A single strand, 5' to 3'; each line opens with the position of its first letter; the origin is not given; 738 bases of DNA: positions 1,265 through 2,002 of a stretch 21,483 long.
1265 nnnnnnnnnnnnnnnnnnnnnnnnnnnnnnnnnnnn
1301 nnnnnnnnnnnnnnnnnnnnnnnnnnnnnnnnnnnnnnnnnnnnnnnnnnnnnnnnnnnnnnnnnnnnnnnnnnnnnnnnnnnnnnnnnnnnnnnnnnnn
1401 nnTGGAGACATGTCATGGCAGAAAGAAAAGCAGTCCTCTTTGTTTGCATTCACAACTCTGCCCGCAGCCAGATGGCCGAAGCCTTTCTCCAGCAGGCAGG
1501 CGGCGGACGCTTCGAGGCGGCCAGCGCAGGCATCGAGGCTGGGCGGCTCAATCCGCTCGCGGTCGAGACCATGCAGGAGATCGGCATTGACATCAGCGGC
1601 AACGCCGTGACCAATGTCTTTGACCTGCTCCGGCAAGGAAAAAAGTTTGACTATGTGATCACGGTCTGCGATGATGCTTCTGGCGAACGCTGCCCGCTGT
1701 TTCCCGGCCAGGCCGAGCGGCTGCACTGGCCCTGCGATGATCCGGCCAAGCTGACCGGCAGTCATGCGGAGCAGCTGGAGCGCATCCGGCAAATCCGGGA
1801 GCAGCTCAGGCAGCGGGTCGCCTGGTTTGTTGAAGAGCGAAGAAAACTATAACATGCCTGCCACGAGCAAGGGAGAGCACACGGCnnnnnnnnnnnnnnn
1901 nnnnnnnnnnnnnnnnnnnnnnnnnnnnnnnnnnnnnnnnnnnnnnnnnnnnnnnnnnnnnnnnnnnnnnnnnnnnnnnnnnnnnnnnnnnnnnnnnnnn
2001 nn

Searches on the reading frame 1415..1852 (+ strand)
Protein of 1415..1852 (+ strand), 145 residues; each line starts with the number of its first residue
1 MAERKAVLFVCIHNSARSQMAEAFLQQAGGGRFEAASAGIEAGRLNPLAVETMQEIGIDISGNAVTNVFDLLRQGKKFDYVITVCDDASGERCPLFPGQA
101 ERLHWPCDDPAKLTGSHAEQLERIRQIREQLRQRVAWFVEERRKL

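Call 79: search_protein_families(library=pfam, max_evalue=0.001, proteins=[window:1415-1852:+])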
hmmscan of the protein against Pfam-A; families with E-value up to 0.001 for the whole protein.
window:1415-1852:+ (145 aa): 1 family
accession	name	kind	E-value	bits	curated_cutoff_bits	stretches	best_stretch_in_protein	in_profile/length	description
PF01451.26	LMWPc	-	3.4e-17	63.4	23.2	1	7-134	1-139/144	Low molecular weight phosphotyrosine protein phosphatase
